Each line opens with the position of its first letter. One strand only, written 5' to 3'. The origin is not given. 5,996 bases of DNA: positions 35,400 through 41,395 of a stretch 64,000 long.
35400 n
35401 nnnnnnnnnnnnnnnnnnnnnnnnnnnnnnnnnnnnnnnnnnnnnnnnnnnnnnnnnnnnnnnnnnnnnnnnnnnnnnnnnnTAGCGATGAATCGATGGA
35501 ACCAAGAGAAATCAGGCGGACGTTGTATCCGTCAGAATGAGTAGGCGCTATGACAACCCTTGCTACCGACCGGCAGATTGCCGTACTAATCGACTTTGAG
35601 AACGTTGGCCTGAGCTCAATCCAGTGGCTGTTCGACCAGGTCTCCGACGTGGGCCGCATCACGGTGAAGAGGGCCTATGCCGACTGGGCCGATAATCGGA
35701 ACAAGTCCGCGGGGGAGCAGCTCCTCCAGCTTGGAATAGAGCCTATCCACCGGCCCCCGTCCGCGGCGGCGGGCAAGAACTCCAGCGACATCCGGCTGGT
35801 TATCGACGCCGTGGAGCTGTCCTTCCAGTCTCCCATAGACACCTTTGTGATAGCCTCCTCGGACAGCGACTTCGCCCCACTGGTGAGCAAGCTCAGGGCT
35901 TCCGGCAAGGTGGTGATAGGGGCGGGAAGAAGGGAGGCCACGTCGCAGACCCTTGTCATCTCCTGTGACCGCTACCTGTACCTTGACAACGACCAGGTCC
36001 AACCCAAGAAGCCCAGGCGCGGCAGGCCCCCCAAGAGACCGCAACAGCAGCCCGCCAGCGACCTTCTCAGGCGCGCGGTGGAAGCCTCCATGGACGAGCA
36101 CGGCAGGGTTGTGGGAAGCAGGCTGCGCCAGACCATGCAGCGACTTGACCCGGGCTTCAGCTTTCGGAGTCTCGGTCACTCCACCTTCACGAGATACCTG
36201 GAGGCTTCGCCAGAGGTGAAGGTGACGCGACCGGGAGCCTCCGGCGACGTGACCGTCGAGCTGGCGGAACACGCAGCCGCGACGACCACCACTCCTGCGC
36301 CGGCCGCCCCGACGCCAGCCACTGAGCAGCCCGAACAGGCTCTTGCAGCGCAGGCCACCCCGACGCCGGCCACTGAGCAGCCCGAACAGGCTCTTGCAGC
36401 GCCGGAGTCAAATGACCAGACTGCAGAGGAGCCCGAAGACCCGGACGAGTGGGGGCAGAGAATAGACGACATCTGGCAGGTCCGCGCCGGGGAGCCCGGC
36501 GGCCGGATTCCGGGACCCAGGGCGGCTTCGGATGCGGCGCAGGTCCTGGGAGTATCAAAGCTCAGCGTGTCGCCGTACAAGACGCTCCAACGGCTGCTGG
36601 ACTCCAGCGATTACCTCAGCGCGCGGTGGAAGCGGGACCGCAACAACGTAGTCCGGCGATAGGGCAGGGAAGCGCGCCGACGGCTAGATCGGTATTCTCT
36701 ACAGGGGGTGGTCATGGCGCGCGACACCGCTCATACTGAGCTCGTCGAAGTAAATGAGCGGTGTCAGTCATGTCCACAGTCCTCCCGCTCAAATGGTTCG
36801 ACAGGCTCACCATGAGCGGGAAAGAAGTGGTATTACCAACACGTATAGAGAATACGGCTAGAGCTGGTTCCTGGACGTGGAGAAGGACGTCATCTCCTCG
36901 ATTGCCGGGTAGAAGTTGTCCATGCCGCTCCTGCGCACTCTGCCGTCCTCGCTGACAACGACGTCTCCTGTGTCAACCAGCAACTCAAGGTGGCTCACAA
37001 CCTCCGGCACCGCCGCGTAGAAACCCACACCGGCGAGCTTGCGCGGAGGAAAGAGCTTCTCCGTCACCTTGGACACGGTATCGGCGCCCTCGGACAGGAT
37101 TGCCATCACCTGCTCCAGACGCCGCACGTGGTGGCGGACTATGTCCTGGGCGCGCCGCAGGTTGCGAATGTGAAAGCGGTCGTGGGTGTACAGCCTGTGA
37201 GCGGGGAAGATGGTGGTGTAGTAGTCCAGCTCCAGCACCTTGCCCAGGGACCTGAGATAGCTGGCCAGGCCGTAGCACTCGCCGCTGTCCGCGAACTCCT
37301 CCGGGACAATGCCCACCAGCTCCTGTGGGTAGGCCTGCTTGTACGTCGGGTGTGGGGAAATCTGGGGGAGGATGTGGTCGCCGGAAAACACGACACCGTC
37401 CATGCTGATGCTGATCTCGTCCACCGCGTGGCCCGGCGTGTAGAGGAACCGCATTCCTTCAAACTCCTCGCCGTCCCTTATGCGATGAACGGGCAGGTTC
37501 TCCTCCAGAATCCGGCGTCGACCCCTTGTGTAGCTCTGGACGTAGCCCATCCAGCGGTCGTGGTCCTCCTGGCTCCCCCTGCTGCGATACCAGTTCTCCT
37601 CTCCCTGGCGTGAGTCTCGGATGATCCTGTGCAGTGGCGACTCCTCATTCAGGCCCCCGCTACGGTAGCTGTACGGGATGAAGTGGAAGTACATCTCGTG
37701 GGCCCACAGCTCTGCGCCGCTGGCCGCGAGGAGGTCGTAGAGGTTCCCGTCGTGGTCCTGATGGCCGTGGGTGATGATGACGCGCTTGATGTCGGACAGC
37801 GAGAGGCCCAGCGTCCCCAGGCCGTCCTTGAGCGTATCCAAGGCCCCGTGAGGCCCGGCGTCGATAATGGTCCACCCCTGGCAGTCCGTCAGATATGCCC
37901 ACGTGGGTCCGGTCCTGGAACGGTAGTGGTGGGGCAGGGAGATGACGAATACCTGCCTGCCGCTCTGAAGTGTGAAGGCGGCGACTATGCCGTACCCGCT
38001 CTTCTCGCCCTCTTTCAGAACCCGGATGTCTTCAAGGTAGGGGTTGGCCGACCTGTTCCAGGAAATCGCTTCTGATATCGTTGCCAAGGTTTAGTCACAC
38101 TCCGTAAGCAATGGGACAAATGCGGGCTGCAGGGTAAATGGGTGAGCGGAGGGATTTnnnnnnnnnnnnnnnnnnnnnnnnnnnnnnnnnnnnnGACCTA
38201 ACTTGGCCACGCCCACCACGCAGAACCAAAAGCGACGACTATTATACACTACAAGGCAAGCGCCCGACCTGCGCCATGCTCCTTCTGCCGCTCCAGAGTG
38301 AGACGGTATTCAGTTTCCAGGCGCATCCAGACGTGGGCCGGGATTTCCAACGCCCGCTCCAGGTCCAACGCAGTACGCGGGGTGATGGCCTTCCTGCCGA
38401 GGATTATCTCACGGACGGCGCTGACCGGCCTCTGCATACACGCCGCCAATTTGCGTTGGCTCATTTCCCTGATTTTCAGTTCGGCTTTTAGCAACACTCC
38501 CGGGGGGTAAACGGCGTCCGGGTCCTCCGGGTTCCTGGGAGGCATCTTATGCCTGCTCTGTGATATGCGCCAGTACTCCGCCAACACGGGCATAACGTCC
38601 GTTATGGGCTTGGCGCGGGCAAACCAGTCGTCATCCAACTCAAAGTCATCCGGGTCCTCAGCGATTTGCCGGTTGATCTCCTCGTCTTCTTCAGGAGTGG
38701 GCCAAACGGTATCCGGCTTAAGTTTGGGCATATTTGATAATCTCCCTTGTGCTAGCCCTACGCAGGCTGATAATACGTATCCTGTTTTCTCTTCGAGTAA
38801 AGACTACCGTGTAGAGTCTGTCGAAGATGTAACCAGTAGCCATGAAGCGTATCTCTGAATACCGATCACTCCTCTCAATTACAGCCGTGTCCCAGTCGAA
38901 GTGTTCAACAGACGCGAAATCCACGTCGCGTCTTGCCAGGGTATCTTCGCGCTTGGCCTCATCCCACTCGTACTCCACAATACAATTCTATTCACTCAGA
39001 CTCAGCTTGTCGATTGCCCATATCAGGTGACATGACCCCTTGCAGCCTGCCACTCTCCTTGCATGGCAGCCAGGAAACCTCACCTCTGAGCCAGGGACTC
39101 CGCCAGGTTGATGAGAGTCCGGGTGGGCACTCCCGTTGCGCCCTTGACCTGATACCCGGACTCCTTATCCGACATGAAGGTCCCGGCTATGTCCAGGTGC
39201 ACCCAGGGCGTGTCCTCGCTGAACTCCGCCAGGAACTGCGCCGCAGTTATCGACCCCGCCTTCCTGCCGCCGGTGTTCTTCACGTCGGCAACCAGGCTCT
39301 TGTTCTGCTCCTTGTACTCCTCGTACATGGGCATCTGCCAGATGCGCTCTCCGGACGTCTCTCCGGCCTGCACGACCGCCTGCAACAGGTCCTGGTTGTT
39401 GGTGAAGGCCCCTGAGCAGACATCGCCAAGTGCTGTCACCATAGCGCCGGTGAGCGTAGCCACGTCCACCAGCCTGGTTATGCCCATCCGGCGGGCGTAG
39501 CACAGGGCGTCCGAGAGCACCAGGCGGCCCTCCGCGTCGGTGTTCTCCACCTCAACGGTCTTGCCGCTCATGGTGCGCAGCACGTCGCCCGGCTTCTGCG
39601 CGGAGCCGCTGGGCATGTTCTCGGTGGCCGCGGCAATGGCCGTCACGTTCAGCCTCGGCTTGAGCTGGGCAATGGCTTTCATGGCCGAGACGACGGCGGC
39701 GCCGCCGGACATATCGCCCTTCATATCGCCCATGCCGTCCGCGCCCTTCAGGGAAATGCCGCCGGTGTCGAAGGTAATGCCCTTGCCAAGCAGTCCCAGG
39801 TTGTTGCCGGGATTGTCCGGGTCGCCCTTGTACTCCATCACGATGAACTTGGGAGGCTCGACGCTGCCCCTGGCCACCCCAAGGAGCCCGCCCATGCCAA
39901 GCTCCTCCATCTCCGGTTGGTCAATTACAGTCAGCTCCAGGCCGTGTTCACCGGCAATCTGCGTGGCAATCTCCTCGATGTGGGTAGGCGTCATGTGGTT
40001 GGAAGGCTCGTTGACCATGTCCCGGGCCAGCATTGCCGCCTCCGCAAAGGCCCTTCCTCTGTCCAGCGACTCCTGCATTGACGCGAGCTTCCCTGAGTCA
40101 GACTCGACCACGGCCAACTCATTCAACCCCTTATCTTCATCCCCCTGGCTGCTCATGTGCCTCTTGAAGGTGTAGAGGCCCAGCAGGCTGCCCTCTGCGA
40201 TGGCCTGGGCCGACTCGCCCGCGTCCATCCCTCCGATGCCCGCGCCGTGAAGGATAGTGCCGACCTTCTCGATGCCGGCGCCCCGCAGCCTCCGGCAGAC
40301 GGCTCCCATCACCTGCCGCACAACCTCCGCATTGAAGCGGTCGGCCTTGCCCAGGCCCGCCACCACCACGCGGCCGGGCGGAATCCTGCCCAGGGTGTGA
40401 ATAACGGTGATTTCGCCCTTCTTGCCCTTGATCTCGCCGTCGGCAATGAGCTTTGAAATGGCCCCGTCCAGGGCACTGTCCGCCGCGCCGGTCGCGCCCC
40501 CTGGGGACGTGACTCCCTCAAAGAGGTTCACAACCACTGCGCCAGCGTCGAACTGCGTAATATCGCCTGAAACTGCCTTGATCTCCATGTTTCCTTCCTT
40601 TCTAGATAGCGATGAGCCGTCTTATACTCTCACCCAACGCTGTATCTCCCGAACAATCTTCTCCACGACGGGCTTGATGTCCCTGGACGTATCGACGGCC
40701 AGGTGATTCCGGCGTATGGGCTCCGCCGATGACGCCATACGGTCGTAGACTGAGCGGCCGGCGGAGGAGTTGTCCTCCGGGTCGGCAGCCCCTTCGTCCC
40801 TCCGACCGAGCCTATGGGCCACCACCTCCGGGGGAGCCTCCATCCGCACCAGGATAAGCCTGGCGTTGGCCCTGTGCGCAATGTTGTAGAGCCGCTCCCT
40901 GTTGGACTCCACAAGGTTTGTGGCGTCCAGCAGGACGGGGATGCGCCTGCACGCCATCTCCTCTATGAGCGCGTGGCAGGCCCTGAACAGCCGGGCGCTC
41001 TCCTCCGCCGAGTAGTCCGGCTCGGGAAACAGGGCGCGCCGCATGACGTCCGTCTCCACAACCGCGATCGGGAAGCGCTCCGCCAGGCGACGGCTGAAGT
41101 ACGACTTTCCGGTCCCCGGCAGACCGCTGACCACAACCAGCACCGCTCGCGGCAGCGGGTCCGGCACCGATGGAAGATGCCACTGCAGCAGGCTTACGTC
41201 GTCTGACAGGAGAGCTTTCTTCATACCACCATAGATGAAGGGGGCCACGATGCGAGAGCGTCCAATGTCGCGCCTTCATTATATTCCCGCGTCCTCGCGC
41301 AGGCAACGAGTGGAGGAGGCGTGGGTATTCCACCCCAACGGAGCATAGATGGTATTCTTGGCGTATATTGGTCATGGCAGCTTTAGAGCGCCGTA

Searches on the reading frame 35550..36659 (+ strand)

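Call 45: search_protein_families(library=pfam, proteins=[window:35550-36659:+], max_evalue=0.001)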
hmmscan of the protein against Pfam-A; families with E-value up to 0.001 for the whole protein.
window:35550-36659:+ (370 aa): 3 families
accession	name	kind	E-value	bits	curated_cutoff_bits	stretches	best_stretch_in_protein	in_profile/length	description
PF01936.24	NYN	-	1.2e-31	110.7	24.2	1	10-146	2-145/145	NYN domain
PF12872.13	OST-HTH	-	6e-08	32.9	23.8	1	171-232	11-68/71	OST-HTH/LOTUS domain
PF18475.7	PIN7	-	0.00084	20.4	34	0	13-119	1-103/103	PIN domain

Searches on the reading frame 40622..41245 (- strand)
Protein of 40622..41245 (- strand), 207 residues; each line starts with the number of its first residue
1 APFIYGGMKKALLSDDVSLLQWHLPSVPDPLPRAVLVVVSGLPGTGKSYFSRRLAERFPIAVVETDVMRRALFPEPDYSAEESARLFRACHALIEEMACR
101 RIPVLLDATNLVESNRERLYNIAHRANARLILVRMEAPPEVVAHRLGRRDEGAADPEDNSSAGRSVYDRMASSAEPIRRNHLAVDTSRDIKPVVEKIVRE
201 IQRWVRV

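Call 44: search_protein_families(library=pfam, proteins=[window:40622-41245:-], max_evalue=0.001)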
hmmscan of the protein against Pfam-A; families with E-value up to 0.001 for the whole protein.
window:40622-41245:- (207 aa): 7 families
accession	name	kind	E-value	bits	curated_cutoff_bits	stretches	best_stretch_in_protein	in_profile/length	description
PF13671.12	AAA_33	-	1.4e-25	90.7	27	1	36-176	1-142/143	AAA domain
PF08433.16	KTI12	-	8.9e-11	42.2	22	1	36-152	3-122/271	Chromatin associated protein KTI12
PF13238.12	AAA_18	-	8.4e-09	36.4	29.4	1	37-162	1-124/128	AAA domain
PF13207.12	AAA_17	-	1.9e-05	25.4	27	1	41-155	2-129/136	AAA domain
PF13191.12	AAA_16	-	0.00021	22.2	32.6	0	32-59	24-49/167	AAA ATPase domain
PF06414.18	Zeta_toxin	-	0.00039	20.3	22.3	1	32-167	14-155/199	Zeta toxin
PF01591.24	6PF2K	-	0.00088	19.1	27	0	34-65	13-44/223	6-phosphofructo-2-kinase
